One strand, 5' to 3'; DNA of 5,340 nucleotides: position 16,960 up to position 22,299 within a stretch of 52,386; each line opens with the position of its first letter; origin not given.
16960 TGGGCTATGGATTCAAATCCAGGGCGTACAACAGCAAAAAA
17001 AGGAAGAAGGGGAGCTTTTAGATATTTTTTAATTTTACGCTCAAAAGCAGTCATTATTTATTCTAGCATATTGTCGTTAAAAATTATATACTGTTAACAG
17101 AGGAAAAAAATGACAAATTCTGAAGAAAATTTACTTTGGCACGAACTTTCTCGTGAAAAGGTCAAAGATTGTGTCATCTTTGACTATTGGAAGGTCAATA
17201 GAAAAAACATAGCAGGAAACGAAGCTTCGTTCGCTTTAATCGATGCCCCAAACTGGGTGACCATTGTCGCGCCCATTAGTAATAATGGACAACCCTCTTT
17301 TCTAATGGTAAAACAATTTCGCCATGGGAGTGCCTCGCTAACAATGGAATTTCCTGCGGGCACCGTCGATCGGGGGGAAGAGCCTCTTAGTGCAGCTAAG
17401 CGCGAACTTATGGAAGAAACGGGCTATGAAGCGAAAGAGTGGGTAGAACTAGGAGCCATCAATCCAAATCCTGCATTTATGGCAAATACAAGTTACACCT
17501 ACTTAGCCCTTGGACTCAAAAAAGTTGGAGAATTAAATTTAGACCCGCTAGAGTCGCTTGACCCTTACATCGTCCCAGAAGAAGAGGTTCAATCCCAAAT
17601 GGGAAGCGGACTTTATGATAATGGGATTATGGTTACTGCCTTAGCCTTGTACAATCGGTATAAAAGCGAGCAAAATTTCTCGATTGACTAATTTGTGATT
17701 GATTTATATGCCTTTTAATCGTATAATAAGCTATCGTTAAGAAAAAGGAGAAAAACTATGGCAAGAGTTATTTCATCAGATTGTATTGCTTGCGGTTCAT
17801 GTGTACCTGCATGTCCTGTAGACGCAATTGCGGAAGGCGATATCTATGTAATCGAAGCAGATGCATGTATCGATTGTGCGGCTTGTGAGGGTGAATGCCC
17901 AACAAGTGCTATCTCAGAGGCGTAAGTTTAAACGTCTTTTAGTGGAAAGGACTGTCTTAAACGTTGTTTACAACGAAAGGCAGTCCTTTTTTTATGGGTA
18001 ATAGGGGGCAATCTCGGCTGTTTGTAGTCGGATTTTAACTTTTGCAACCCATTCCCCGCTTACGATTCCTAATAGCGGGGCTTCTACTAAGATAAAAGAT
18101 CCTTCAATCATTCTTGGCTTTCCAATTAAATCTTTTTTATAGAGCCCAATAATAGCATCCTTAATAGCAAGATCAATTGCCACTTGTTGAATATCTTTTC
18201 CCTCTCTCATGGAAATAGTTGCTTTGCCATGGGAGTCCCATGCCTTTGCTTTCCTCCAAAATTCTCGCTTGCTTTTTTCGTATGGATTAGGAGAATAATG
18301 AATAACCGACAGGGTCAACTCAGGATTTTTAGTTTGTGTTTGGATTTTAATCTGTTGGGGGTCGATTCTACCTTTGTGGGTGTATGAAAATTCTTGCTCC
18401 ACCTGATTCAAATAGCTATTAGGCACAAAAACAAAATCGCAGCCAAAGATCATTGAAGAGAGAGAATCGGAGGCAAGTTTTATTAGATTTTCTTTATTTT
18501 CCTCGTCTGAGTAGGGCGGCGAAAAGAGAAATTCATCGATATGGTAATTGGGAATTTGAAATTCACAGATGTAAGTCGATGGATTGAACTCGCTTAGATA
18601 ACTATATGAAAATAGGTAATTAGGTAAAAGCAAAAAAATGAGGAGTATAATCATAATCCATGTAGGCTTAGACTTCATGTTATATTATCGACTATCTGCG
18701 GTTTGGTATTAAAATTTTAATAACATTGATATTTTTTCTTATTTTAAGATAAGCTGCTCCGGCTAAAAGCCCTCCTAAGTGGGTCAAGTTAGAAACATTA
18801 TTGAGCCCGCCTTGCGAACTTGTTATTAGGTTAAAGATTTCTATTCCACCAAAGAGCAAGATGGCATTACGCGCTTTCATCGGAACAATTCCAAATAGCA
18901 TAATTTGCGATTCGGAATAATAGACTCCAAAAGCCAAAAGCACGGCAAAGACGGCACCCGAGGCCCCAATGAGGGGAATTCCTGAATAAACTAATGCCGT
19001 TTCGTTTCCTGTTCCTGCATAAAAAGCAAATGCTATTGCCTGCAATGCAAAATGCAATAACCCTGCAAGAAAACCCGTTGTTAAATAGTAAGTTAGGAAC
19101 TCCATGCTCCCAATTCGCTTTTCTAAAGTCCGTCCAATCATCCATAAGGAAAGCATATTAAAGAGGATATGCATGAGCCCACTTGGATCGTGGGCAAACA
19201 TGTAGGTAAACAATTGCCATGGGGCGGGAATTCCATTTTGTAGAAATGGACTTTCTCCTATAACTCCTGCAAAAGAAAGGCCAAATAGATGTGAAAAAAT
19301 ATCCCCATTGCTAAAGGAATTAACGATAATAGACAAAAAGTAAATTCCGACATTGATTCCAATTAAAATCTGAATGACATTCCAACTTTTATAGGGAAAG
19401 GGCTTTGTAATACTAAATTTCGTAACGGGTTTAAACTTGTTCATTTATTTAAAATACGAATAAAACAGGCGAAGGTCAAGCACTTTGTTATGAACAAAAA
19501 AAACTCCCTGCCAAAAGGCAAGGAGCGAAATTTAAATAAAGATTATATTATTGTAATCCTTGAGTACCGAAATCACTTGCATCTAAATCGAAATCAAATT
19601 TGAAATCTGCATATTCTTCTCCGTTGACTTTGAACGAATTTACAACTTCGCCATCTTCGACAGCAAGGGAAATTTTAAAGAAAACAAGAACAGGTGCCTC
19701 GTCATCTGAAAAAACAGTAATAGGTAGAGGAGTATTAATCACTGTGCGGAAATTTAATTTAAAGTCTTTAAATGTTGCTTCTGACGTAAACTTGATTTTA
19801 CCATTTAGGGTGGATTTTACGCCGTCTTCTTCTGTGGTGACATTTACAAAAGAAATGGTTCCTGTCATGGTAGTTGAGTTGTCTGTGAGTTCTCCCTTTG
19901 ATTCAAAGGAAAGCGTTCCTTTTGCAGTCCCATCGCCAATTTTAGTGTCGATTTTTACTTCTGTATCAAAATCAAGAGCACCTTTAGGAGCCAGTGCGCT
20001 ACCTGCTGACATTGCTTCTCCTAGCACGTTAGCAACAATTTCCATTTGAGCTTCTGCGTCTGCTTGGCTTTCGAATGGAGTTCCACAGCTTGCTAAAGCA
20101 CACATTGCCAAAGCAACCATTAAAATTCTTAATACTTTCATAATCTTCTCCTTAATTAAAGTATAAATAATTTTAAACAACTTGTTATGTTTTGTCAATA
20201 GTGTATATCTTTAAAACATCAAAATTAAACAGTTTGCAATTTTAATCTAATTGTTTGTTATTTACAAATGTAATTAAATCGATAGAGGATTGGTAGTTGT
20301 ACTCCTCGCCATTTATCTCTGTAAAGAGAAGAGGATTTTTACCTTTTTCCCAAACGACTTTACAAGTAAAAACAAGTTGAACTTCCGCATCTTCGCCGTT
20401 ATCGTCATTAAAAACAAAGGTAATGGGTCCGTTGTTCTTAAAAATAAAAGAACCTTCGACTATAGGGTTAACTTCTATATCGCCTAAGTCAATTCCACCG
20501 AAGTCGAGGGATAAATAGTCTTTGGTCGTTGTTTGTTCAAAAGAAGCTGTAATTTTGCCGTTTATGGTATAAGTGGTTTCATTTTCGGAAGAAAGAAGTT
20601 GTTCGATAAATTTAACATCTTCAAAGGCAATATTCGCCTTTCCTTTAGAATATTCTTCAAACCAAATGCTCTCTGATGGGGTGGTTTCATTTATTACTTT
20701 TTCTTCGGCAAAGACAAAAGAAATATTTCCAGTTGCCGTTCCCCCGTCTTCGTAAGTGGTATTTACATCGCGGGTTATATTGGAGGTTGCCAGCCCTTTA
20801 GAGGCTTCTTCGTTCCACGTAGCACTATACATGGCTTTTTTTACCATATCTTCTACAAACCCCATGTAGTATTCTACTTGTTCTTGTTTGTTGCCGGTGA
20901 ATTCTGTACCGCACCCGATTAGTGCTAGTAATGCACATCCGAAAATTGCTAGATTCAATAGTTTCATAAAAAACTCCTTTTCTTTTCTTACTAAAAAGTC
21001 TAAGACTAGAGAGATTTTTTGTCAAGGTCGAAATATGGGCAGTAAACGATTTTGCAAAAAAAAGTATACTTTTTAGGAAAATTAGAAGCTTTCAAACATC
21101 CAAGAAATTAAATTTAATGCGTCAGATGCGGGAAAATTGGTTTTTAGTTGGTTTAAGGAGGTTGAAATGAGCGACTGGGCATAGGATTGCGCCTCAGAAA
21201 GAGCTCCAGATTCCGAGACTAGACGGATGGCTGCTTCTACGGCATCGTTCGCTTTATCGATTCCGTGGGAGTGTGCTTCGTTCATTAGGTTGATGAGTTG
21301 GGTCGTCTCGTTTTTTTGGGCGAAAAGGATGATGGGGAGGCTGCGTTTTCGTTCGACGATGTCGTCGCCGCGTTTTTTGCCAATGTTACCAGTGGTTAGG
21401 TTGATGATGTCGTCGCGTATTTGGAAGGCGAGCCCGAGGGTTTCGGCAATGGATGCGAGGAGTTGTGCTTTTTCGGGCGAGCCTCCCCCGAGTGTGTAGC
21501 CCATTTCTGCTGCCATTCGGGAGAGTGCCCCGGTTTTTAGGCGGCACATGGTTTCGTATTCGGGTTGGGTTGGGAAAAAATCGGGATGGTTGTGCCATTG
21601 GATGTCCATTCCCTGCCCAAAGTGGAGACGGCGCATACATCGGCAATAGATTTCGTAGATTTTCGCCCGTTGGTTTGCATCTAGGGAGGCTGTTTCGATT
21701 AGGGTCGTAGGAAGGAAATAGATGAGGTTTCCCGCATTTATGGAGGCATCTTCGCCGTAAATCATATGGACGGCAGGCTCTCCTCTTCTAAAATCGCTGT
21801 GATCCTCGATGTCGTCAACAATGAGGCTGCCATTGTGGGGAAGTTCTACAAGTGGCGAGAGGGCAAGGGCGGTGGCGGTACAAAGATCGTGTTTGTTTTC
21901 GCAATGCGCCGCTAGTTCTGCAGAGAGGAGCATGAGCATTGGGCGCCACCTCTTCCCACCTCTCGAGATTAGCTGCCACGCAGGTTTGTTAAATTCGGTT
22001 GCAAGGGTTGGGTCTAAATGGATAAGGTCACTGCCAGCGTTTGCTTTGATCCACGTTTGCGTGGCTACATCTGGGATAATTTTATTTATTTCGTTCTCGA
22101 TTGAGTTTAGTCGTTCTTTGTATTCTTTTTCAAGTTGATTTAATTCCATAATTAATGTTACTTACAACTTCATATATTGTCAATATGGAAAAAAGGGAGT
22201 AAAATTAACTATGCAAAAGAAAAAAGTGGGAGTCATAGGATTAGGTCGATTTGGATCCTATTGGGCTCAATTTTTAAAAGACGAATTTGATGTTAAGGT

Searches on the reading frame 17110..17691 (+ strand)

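Call 13: search_protein_families(library=pfam, proteins=[window:17110-17691:+], max_evalue=0.0001)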
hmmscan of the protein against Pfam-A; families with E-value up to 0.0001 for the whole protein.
window:17110-17691:+ (193 aa): 1 family
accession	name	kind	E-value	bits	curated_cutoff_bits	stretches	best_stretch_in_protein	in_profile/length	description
PF00293.34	NUDIX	-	1.7e-15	57.6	21.1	1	51-160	5-118/134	NUDIX domain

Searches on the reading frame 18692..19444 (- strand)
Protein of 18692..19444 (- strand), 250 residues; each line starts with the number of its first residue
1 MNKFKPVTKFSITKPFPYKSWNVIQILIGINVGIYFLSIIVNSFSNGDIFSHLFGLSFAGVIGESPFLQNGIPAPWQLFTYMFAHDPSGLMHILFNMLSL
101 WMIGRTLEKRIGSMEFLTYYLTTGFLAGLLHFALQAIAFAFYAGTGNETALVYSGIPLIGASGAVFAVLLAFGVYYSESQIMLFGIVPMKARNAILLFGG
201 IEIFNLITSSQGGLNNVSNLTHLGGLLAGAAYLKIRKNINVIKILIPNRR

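Call 14: search_protein_families(library=pfam, proteins=[window:18692-19444:-], max_evalue=0.0001)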
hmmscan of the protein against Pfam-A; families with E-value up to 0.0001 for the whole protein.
window:18692-19444:- (250 aa): 2 families
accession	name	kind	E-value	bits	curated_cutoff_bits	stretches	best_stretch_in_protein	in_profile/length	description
PF01694.28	Rhomboid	-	6.1e-29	101.5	22.6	1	75-234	4-138/143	Rhomboid domain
PF08551.15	DUF1751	-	9.9e-08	32.9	22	1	72-172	5-97/99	Eukaryotic integral membrane protein (DUF1751)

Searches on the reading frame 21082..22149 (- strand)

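Call 14: search_protein_families(library=pfam, proteins=[window:21082-22149:-], max_evalue=0.0001)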
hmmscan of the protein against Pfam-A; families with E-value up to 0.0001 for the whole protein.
window:21082-22149:- (355 aa): 1 family
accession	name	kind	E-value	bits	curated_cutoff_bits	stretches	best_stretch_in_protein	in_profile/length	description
PF00348.22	polyprenyl_synt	-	2.5e-57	194.4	27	1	52-304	3-248/251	Polyprenyl synthetase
